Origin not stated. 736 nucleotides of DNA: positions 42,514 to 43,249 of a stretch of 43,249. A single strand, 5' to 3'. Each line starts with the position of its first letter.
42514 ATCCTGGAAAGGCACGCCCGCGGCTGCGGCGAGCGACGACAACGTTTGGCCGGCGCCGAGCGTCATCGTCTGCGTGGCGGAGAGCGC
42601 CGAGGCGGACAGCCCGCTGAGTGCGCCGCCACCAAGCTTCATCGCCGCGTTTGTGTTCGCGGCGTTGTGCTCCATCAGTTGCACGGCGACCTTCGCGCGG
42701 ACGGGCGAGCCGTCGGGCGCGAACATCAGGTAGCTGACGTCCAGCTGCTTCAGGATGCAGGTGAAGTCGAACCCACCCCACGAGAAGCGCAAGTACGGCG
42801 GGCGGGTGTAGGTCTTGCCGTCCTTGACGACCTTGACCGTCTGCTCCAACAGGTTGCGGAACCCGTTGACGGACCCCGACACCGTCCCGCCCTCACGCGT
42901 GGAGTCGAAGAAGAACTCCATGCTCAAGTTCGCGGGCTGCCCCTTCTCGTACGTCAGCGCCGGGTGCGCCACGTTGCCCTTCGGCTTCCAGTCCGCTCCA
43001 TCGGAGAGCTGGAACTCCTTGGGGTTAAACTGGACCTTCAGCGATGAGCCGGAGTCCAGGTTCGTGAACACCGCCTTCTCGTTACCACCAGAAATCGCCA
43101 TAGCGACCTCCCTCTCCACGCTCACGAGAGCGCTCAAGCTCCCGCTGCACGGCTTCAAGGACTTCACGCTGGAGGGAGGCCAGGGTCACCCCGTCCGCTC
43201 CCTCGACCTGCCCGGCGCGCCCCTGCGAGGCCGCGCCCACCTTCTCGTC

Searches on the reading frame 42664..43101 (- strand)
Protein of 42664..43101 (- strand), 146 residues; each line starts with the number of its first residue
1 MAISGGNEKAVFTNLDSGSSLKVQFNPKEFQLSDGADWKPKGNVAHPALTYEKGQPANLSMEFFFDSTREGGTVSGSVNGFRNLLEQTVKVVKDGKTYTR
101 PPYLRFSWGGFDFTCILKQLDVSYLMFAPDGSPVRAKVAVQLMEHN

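Call 67: find_related_loci(query=A5, collection=metagenome_contigs, flank=10000)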
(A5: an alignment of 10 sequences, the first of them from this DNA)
Query A5 (146 aa) in metagenome_contigs; peptide patterns used: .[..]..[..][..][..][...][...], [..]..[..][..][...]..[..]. (x = any residue, [..] = any of these).
434 stretches matched a pattern; 268 encode a relative of the query (tblastn E <= 1e-3); the best 80 are kept; 80 distinct loci.
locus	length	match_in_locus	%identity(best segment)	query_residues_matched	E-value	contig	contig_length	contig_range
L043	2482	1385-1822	100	1-146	3e-104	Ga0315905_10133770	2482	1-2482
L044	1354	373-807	67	1-145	1e-72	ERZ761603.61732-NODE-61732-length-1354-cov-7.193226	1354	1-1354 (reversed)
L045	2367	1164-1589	46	9-146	7e-37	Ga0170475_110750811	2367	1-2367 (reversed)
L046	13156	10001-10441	46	4-145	6e-36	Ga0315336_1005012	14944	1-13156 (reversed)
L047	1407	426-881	45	3-145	2e-35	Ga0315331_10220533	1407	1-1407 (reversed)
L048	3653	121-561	42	2-145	7e-35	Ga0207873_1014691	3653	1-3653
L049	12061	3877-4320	43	1-144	6e-34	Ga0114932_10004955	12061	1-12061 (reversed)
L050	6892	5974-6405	39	1-144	1e-33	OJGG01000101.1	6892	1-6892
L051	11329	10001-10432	39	1-144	1e-33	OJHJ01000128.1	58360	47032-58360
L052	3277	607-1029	43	9-145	3e-32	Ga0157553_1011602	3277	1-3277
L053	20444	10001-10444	41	4-144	4e-32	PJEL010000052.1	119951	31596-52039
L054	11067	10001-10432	39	1-144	2e-31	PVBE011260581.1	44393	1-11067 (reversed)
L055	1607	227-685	43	1-144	2e-31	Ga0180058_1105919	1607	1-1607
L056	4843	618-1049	39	1-144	1e-30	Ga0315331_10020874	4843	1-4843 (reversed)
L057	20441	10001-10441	38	1-144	9e-30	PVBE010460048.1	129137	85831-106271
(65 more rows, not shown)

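Call 70: search_protein_families(library=pfam, proteins=[L057:1-615:-, L057:728-1138:+, L057:1135-1989:+, L057:1993-3786:+, L057:3856-4299:+, L057:4356-4724:+, L057:4943-6154:+, L057:6172-6708:+, L057:6712-10020:+, L057:18313-18762:+], max_evalue=0.001)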
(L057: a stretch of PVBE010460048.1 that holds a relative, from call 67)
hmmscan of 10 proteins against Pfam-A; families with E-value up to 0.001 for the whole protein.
L057:1-615:- (205 aa): 0 families

L057:728-1138:+ (136 aa): 0 families

L057:1135-1989:+ (284 aa): 1 family
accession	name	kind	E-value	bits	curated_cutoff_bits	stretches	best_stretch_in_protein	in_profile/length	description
PF14065.11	Pvc16_N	-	2.2e-11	44.2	27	1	56-218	37-173/180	Pvc16 N-terminal domain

L057:1993-3786:+ (597 aa): 2 families
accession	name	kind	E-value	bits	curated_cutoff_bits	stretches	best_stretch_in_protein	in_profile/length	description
PF17482.7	Phage_sheath_1C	-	6.7e-18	65.1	26.9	1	482-586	2-101/104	Phage tail sheath C-terminal domain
PF04984.19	Phage_sheath_1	-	6.3e-15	55.8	31.4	1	314-478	18-168/168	Phage tail sheath protein subtilisin-like domain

L057:3856-4299:+ (147 aa): 1 family
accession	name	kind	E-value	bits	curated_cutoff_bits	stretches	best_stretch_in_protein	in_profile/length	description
PF06841.18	Phage_T4_gp19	-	4.5e-34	117.6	28.2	1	9-145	2-134/134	T4-like virus tail tube protein gp19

L057:4356-4724:+ (122 aa): 0 families

L057:4943-6154:+ (403 aa): 2 families
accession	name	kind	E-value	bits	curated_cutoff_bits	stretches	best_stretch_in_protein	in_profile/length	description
PF17482.7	Phage_sheath_1C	-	2.5e-08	34.3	26.9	1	291-395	2-101/104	Phage tail sheath C-terminal domain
PF04984.19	Phage_sheath_1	-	2.1e-07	31.4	31.4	1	167-289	52-168/168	Phage tail sheath protein subtilisin-like domain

L057:6172-6708:+ (178 aa): 1 family
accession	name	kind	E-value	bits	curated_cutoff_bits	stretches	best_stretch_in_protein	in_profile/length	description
PF06841.18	Phage_T4_gp19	-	8.9e-36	123.1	28.2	1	12-143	2-134/134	T4-like virus tail tube protein gp19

L057:6712-10020:+ (1102 aa): 0 families

L057:18313-18762:+ (149 aa): 1 family
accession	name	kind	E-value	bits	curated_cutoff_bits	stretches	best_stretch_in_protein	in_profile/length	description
PF07963.17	N_methyl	-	4e-06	26.6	21.2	1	2-24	5-27/27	Prokaryotic N-terminal methylation motif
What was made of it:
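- Closest known: TssK docking onto the TssL/TssM/TssJ membrane complex in the canonical T6SS. Different: The rest of the cluster is of the extracellular-CIS type (call 70).
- The cluster belongs to the extracellular-CIS lineage (call 70).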
